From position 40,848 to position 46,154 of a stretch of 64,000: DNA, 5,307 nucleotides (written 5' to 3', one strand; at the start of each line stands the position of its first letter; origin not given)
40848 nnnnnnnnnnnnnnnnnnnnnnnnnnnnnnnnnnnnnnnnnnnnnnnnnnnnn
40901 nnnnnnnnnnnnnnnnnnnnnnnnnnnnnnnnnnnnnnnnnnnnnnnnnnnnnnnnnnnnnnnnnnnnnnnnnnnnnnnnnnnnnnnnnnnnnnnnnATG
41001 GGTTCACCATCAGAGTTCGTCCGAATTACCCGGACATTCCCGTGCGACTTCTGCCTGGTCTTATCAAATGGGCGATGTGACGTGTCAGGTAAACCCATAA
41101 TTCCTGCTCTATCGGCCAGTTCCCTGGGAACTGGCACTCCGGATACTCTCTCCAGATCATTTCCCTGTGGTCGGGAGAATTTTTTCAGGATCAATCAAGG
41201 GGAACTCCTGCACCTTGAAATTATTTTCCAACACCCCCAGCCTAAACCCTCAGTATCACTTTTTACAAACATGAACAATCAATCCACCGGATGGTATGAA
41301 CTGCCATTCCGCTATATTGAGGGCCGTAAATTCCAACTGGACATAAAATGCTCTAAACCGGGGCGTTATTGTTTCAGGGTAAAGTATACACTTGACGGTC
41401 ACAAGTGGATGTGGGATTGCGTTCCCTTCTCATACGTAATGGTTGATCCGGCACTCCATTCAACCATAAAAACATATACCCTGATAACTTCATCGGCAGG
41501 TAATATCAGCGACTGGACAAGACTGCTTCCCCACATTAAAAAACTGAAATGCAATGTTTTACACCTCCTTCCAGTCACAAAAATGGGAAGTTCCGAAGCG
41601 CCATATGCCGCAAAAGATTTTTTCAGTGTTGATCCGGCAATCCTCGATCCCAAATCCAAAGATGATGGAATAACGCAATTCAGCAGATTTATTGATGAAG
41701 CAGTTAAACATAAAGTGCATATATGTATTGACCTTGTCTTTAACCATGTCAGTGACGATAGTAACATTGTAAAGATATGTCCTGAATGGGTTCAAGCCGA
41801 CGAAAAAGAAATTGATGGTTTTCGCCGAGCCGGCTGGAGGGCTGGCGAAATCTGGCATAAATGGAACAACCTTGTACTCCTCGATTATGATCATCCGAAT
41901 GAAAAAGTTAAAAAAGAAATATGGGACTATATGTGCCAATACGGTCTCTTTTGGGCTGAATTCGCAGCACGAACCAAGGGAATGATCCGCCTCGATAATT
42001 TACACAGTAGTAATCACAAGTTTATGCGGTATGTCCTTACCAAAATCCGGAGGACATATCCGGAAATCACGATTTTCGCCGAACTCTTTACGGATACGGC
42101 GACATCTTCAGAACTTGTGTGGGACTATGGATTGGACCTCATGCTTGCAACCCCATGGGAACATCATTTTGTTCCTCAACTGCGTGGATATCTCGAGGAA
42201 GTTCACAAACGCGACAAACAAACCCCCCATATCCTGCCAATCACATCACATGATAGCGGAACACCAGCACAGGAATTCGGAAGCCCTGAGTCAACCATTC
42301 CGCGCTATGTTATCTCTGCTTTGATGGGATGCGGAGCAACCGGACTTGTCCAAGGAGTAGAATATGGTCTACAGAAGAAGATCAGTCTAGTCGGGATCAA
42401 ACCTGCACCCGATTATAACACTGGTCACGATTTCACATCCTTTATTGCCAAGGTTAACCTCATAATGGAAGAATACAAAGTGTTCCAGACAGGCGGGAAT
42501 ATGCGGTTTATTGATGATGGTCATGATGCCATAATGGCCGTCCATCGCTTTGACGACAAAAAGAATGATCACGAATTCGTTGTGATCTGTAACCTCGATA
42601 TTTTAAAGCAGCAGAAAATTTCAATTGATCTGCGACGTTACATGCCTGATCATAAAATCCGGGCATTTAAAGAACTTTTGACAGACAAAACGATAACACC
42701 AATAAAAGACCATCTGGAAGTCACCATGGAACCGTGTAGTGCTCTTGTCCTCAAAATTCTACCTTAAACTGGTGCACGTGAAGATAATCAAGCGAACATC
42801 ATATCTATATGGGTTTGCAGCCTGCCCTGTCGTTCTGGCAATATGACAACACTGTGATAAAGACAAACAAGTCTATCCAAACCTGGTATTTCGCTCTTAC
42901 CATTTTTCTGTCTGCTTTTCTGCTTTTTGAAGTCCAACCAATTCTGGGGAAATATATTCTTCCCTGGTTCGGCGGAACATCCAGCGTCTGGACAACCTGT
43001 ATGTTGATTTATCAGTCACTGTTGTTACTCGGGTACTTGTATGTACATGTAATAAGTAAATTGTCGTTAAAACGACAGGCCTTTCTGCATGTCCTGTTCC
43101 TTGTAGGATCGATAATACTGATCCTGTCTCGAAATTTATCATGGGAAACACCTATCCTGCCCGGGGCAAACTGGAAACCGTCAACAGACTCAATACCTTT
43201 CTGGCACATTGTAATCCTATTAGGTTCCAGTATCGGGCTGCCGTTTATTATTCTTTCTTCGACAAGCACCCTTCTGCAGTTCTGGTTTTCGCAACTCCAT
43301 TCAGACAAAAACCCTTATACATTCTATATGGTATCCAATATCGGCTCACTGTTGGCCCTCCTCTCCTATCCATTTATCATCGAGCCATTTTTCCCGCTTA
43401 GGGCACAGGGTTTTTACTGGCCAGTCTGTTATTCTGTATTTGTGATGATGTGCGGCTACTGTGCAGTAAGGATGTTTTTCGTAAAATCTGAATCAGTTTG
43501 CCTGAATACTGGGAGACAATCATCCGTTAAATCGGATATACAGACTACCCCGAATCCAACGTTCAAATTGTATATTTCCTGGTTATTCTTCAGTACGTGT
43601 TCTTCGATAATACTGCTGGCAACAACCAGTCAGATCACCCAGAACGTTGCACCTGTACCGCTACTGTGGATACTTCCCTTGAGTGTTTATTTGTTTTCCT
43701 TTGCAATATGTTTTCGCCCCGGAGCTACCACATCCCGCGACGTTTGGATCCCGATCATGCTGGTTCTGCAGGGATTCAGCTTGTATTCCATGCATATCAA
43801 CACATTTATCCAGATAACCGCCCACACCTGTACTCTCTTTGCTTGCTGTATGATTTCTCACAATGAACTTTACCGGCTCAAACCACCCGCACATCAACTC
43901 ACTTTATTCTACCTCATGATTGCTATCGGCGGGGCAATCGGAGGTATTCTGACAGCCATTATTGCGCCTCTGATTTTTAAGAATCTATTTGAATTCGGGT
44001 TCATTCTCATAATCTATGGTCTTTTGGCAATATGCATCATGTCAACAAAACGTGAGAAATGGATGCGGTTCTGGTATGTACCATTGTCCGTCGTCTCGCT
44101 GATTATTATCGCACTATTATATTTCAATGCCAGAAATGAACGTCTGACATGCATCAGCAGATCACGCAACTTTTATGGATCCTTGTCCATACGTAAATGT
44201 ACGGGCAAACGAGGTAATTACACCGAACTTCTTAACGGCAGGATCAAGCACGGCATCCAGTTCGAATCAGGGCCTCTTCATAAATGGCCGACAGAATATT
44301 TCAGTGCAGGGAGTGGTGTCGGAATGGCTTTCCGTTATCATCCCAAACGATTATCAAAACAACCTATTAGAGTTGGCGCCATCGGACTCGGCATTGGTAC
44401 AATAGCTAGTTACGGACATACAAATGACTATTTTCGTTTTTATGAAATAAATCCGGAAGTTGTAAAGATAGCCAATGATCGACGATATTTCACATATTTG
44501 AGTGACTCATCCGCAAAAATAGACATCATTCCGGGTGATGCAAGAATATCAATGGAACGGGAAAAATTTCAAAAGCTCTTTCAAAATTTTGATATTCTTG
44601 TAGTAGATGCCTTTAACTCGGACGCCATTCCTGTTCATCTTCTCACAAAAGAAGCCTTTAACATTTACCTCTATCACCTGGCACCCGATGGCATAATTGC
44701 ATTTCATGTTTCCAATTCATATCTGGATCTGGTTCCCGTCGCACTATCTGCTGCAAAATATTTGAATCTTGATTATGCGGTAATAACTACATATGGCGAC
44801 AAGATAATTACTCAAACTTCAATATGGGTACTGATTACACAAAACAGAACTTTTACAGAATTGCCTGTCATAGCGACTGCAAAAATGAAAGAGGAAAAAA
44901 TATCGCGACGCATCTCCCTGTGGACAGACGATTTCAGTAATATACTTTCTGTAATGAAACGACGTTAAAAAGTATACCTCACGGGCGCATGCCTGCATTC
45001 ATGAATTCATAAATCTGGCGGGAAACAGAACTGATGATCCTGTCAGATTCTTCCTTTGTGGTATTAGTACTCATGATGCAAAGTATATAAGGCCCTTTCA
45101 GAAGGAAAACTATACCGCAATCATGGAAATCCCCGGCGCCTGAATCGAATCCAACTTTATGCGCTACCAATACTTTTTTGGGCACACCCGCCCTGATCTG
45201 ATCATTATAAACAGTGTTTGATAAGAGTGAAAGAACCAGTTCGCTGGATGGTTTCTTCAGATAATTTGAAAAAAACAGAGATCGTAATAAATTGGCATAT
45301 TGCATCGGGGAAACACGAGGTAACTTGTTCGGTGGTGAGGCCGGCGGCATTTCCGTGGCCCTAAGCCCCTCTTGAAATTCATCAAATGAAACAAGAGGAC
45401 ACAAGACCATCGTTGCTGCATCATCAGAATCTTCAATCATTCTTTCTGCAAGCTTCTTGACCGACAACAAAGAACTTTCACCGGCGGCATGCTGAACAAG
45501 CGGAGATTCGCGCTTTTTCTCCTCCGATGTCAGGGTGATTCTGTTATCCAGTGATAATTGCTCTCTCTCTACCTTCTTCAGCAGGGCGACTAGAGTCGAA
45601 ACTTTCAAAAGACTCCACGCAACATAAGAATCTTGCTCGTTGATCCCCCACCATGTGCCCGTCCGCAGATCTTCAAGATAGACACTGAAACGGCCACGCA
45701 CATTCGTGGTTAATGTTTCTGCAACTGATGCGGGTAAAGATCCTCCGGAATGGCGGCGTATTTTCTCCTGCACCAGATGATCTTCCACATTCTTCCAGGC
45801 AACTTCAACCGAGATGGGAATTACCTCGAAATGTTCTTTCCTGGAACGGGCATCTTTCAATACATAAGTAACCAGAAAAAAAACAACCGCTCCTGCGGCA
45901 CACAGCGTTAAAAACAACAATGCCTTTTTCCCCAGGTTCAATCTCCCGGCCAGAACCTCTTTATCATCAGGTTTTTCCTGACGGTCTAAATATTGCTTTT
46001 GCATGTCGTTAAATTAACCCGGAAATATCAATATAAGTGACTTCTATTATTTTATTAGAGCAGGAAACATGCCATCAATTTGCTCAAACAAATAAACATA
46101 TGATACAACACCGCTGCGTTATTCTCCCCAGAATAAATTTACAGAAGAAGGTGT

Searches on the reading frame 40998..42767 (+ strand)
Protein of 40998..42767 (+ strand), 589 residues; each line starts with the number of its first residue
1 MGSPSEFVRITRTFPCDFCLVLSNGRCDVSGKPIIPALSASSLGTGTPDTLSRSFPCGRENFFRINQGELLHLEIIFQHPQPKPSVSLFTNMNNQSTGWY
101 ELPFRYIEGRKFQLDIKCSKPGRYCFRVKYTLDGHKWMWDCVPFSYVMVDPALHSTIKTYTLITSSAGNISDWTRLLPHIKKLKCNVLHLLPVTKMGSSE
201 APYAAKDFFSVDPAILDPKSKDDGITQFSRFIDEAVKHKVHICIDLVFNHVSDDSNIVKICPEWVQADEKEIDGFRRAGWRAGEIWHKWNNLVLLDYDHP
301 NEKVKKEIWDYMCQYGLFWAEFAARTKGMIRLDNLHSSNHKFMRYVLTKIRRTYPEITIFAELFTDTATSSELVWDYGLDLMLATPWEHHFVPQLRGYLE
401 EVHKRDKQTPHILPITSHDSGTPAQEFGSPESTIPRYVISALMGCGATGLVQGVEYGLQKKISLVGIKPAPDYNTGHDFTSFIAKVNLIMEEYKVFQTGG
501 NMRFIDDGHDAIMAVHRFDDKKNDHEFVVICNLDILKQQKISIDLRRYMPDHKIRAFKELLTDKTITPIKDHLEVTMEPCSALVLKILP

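Call 58: search_protein_families(library=pfam, proteins=[window:40998-42767:+], max_evalue=0.00001)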
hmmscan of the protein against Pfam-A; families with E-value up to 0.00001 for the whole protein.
window:40998-42767:+ (589 aa): 3 families
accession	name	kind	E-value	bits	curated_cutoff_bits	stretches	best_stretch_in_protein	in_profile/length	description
PF14701.12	hDGE_amylase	-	6.8e-23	81.9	27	1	156-263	7-115/439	Glycogen debranching enzyme, glucanotransferase domain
PF00128.31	Alpha-amylase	-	3.8e-07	30.1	22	1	168-261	16-102/446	Alpha amylase, catalytic domain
PF16657.11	Malt_amylase_C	-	8.7e-06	26.2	27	0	500-582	1-73/75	Maltogenic Amylase, C-terminal domain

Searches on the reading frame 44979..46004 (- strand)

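Call 58: search_protein_families(library=pfam, proteins=[window:44979-46004:-], max_evalue=0.00001)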
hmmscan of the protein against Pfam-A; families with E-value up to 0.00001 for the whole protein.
window:44979-46004:- (341 aa): 1 family
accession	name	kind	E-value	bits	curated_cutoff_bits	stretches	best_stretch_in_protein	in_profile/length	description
PF13354.11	Beta-lactamase2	-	6.4e-40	137.2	22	1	107-311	1-213/214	Beta-lactamase enzyme family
